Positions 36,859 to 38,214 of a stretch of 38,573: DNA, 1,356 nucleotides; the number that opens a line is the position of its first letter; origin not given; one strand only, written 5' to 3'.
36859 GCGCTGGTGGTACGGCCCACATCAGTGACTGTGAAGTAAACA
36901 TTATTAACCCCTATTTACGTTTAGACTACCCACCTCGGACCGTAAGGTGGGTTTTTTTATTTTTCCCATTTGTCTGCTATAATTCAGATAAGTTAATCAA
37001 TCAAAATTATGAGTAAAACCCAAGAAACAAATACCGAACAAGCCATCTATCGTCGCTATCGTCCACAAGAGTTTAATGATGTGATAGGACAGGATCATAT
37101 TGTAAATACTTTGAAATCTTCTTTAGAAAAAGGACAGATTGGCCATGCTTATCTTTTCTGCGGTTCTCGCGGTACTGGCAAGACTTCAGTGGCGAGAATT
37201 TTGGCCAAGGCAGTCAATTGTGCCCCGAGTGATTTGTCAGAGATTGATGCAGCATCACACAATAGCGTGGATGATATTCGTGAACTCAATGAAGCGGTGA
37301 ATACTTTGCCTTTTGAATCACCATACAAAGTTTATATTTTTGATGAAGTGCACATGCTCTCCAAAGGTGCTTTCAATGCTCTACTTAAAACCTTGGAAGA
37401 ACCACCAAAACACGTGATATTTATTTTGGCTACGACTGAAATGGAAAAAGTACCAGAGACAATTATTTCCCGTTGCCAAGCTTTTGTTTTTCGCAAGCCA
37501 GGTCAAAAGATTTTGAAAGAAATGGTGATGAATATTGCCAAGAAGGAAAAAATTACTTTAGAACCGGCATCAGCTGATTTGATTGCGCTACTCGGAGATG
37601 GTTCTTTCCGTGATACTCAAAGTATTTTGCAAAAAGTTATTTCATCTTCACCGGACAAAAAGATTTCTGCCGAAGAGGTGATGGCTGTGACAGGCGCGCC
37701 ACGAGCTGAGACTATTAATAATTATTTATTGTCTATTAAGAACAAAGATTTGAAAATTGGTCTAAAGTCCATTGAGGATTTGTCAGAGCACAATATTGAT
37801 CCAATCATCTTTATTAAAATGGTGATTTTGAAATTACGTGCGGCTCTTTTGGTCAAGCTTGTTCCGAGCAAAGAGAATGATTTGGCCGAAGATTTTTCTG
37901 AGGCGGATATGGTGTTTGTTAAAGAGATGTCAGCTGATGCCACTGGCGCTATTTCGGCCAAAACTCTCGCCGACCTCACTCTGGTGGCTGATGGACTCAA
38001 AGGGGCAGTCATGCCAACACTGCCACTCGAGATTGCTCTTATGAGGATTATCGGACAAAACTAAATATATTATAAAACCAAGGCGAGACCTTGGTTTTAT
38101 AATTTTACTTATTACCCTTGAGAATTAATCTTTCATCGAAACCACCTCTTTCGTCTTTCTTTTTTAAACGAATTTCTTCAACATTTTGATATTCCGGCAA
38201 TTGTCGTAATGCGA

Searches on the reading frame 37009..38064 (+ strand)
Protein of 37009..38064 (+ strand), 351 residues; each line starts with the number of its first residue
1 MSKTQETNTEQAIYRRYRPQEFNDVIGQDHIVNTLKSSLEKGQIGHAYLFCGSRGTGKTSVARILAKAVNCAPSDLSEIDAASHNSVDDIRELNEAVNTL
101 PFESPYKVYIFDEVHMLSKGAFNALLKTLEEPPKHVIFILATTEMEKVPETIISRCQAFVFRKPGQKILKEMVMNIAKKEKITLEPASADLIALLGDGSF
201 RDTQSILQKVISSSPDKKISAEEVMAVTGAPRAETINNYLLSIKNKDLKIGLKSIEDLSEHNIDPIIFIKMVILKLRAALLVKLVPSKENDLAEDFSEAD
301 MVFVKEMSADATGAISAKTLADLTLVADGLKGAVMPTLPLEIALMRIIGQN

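Call 17: find_encoding_contigs(protein=window:37009-38064:+, flank=10000, max_places=3)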
Protein window:37009-38064:+ (351 aa): 6 contigs read that carry it; 3 places shown.
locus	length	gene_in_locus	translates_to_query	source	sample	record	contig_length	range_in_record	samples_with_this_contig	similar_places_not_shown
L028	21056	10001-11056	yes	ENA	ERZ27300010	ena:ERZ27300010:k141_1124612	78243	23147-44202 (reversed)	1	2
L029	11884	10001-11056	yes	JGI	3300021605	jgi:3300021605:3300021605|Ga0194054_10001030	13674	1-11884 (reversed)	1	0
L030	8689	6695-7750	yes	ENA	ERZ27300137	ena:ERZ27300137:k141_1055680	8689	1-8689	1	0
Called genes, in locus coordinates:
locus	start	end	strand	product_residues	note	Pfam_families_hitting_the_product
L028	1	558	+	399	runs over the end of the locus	PF02195:ParB_N, PF17762:HTH_ParB, PF23552:ParB_C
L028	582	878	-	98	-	-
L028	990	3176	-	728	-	PF01751:Toprim, PF01131:Topoisom_bac, PF01396:Zn_ribbon_Top1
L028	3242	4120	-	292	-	PF02481:DNA_processg_A, PF17782:WHD_DprA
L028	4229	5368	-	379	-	-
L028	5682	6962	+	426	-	PF02403:Seryl_tRNA_N, PF00587:tRNA-synt_2b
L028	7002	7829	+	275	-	PF08478:POTRA_1 (weak)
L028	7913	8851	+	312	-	PF01207:Dus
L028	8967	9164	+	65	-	-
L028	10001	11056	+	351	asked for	PF05496:RuvB_N (weak), PF13177:DNA_pol3_delta2, PF00004:AAA, PF13401:AAA_22 (faint), PF13177:DNA_pol3_delta2, PF22608:DNAX_ATPase_lid (faint)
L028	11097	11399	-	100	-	-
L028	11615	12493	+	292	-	-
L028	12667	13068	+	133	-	PF00877:NLPC_P60 (weak)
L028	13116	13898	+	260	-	PF00300:His_Phos_1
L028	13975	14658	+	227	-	PF00293:NUDIX, PF19368:WHD_AraR, PF21906:WHD_NrtR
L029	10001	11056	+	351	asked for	PF05496:RuvB_N (weak), PF13177:DNA_pol3_delta2, PF00004:AAA, PF13401:AAA_22 (faint), PF13177:DNA_pol3_delta2, PF22608:DNAX_ATPase_lid (faint)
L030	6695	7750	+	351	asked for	PF05496:RuvB_N (weak), PF13177:DNA_pol3_delta2, PF00004:AAA, PF13401:AAA_22 (faint), PF13177:DNA_pol3_delta2, PF22608:DNAX_ATPase_lid (faint)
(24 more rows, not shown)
